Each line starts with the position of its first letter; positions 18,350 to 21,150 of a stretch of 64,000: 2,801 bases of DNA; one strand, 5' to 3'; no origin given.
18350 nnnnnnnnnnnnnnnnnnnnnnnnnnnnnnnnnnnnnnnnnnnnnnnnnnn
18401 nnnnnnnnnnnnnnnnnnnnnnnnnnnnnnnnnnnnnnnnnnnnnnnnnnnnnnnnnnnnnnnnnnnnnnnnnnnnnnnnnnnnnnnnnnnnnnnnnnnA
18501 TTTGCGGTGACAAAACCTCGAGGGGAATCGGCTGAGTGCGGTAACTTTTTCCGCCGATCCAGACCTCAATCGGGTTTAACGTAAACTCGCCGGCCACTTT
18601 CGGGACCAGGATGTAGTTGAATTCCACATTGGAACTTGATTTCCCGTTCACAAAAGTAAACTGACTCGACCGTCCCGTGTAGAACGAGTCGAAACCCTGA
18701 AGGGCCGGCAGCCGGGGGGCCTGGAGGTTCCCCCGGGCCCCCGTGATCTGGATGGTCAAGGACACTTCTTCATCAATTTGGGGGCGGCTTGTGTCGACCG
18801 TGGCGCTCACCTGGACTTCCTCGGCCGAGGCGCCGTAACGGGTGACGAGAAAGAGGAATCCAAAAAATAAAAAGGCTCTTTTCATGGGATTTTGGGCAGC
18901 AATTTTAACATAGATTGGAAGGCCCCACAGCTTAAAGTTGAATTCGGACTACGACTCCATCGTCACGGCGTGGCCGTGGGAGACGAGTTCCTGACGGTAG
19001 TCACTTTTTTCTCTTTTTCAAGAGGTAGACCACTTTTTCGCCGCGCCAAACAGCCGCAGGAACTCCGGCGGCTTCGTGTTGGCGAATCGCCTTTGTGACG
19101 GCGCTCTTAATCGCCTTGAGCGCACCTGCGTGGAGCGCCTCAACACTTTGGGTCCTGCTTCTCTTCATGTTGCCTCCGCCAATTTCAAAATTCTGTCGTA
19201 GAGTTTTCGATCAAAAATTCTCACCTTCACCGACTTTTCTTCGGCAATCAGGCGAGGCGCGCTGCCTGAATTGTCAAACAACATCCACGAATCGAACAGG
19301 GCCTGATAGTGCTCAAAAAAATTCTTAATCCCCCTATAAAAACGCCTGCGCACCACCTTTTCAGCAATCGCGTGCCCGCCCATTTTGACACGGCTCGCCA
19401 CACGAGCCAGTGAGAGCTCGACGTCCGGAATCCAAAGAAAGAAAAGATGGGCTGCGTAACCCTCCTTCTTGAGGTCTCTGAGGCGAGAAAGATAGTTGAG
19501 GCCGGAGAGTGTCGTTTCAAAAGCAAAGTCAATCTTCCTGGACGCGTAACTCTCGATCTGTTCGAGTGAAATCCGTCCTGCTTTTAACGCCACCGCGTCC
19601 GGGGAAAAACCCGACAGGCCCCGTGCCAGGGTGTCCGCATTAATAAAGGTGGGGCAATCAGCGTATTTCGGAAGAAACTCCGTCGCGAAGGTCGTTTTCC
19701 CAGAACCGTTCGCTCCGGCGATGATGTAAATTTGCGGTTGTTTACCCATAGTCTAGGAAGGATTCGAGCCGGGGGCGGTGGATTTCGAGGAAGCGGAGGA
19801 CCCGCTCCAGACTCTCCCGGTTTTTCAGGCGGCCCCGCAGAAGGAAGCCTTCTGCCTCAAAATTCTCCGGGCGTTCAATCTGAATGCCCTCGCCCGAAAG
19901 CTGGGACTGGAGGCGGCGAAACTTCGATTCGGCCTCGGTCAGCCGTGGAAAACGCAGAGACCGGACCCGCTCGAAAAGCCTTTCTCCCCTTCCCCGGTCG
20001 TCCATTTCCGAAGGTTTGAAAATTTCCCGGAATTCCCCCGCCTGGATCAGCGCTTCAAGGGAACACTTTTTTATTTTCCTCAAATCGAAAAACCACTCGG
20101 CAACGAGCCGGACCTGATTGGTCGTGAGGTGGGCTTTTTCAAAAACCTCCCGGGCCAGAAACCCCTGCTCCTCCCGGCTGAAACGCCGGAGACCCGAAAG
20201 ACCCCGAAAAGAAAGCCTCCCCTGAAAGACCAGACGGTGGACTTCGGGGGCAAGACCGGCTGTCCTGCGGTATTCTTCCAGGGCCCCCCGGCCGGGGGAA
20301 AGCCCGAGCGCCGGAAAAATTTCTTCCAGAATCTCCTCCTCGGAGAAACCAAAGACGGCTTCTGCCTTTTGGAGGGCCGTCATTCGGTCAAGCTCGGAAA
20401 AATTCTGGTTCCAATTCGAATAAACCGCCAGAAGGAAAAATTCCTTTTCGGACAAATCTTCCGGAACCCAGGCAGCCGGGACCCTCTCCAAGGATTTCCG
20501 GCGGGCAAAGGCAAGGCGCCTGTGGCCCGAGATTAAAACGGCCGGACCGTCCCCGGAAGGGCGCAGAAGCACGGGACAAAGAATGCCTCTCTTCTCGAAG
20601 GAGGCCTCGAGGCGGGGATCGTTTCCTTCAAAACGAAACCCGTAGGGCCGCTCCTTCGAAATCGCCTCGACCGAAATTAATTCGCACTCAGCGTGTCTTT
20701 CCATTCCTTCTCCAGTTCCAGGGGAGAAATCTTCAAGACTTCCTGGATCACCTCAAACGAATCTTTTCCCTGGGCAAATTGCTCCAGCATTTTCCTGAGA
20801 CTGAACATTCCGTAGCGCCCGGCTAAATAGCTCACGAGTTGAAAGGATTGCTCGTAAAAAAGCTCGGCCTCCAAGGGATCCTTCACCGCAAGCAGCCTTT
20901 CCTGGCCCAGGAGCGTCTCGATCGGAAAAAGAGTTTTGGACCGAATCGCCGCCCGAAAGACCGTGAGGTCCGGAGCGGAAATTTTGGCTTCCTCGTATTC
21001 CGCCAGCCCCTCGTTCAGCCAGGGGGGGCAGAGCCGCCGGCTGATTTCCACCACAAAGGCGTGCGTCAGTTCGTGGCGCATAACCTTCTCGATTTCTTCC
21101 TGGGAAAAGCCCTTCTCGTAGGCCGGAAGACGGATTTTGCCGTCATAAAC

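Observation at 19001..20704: Translationally coupled ParB-like / zeta-toxin-like P-loop / 55-aa ORF cassette inside a housekeeping array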

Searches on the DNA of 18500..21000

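Call 90: search_rna_families(source=window, start=18500, end=21000, threshold=evalue, max_evalue=1)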
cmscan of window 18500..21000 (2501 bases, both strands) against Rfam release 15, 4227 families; matches with E-value up to 1: 0.
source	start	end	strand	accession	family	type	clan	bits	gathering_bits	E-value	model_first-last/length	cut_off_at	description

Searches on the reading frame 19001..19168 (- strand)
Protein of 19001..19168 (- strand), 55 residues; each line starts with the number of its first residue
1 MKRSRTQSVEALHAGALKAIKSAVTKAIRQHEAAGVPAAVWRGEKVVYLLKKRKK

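Call 3: search_protein_families(library=pfam, proteins=[window:19001-19168:-], max_evalue=1)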
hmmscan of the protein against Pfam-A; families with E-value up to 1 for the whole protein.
window:19001-19168:- (55 aa): 0 families

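Call 4: search_protein_families(library=ncbifam, proteins=[window:19001-19168:-], max_evalue=1)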
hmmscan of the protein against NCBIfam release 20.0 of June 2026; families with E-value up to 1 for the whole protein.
window:19001-19168:- (55 aa): 1 family
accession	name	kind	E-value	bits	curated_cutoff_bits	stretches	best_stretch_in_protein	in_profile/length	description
NF010996.0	PRK14421.1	equivalog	0.043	13.9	98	1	4-38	39-73/99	acylphosphatase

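Call 5: search_protein_families(library=padloc, proteins=[window:19001-19168:-], max_evalue=1)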
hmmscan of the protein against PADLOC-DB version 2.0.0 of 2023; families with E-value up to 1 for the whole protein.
window:19001-19168:- (55 aa): 0 families

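Call 8: find_homologous_proteins(query=window:19001-19168:-, max_evalue=0.01)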
Query window:19001-19168:- (55 aa): 3 proteins with E <= 0.01 among 5 candidates.
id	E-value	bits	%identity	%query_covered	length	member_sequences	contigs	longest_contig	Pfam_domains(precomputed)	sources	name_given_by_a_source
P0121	7.1e-26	105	100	100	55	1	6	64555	-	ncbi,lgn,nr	ncbi:MAG: hypothetical protein HYU34_02370 [Candidatus Omnitrophica bacterium]|nr:hypothetical prote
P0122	6.6e-21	89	85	100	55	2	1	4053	-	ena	-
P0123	3.0e-19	84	81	98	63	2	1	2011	-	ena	-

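Call 15: find_encoding_contigs(protein=P0122, flank=5000, max_places=2)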
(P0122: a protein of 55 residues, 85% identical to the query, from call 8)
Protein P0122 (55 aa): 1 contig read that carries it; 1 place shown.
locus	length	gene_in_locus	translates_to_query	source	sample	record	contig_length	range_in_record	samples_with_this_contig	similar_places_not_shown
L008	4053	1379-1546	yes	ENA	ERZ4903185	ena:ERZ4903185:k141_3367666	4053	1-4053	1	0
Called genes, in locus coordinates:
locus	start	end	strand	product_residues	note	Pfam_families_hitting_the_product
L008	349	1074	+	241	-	PF01541:GIY-YIG (weak), PF11149:DUF2924 (weak), PF18755:RAMA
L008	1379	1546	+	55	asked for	-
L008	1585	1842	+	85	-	-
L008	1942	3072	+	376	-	PF13776:DUF4172, PF02661:Fic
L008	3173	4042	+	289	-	PF07929:PRiA4_ORF3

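Call 16: find_encoding_contigs(protein=P0123, flank=5000, max_places=2)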
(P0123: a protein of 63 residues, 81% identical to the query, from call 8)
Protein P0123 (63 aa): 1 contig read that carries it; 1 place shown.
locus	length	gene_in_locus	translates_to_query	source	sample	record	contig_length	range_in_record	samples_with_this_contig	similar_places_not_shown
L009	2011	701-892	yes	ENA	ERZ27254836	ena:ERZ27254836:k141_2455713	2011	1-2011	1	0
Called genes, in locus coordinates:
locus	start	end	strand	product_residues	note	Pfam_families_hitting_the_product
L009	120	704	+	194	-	PF06414:Zeta_toxin, PF13671:AAA_33 (weak)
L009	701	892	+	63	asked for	-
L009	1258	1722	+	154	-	-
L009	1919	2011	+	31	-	?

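Call 26: search_protein_families(library=pfam, alignment_id=A2, max_evalue=0.1)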
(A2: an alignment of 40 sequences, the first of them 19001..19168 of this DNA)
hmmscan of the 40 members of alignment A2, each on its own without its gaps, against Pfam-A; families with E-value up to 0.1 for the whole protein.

A. member 1, window:19001-19168:- (55 aa): 0 families

B. families by the number of members that match (of 40 scanned): 22 families
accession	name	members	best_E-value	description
PF04123.18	DUF373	1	0.0034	Domain of unknown function (DUF373)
PF03989.18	DNA_gyraseA_C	1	0.005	DNA gyrase C-terminal domain, beta-propeller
PF11213.13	DUF3006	1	0.012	Protein of unknown function (DUF3006)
PF12791.13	RsgI_N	1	0.016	Anti-sigma factor N-terminus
PF24958.1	DUF7765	1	0.017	Domain of unknown function (DUF7765)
PF11858.14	DUF3378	1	0.031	Domain of unknown function (DUF3378)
PF02604.26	PhdYeFM_antitox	1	0.032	Antitoxin Phd_YefM, type II toxin-antitoxin system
PF11157.13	DUF2937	1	0.04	Protein of unknown function (DUF2937)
PF21571.2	ArgZ-like_C_1st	1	0.041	Arginine dihydrolase ArgZ-like, C-terminal, first region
PF10790.15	DUF2604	1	0.042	Protein of Unknown function (DUF2604)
PF18364.6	Molybdopterin_N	1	0.044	Molybdopterin oxidoreductase N-terminal domain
PF17214.9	KH_TffA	1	0.046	Transcription termination factor FttA, KH domain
PF22445.1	Ssol_1539-like_2nd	1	0.052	Ssol_1539-like, second domain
PF20836.2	HAO_bd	1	0.052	Hypothetical protein NE1300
PF02786.22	CPSase_L_D2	1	0.057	Carbamoyl-phosphate synthase L chain, ATP binding domain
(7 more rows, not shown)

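Call 27: search_solved_structures(query=A2, max_evalue=10)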
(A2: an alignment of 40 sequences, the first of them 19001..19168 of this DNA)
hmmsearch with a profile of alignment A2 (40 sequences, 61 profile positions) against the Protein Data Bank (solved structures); distinct sequences matched with E-value up to 10: 52.
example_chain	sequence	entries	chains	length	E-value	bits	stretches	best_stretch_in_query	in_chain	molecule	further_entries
9d92_A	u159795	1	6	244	0.0026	20.5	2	14-41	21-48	Z4 c3i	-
5cwp_A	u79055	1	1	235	0.0038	19.9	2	5-34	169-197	Designed helical repeat protein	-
8f6r_A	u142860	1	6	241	0.008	18.9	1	21-37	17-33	De novo designed oligomeric protein C6-79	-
37tt_A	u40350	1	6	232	0.0089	18.7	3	8-36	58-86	Z4 c3ii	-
5cwo_A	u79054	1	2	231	0.012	18.4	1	10-37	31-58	Designed helical repeat protein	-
8fjf_A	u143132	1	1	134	0.014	18.1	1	20-35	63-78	H10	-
6w2v_A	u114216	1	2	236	0.031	17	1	9-39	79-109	Junction 23 DHR14-DHR18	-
6w2r_A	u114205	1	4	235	0.057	16.2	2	22-40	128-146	Junction 19 DHR54-DHR79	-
2e5u_A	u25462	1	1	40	0.064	16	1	6-26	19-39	ATP synthase epsilon chain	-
2e5t_A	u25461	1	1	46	0.083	15.6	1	6-26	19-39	ATP synthase epsilon chain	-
1lld_A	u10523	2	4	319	0.12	15.2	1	9-35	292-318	L-LACTATE DEHYDROGENASE | L-LACTATE DEHYDROGENASE (T- AND R- STATE TETRAMER COMPLEX)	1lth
7q6a_A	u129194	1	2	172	0.14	14.9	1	31-50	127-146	Thioredoxin domain-containing protein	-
7q68_A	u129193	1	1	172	0.14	14.9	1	31-50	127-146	Thioredoxin domain-containing protein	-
7q5n_A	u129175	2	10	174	0.14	14.9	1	31-50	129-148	Thioredoxin domain-containing protein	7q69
6xss_A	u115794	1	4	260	0.18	14.6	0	8-37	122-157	C4_nat_HFuse-7900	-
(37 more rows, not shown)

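Call 75: search_protein_representatives(alignment_id=A4)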
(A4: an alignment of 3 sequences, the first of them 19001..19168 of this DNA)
Query: 3 sequences, 55 profile positions. Proteins with E-value up to 0.001 (for the whole library): 56; up to 1e-10: 4; up to 1e-30: 0. The best 56 are listed.
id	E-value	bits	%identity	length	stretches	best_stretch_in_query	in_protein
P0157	8.3e-14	67.3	-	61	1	1-55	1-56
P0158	2.4e-13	65.8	-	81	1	1-53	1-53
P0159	1.3e-12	63.4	-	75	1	6-50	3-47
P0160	4.5e-11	58.5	-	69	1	5-51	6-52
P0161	7.8e-10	54.6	-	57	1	8-51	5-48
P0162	8.4e-10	54.5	-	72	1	6-53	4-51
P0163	2.2e-09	53.1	-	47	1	1-45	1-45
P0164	1.4e-06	44.2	-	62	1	7-52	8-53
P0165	1.9e-06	43.7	-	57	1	7-53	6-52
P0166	2.5e-06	43.4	-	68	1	19-50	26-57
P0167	8.7e-06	41.6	-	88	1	16-53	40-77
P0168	1.0e-05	41.4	-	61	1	6-49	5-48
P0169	1.3e-05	41.1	-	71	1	2-53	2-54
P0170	2.2e-05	40.3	-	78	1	11-51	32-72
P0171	2.6e-05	40.1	-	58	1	10-52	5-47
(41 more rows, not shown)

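Call 77: search_protein_families(library=ncbifam, alignment_id=A2, max_evalue=0.01)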
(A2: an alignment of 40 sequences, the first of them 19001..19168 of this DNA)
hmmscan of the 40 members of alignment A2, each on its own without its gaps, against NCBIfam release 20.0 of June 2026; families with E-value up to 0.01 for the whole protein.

A. member 1, window:19001-19168:- (55 aa): 0 families

B. families by the number of members that match (of 40 scanned): 0 families
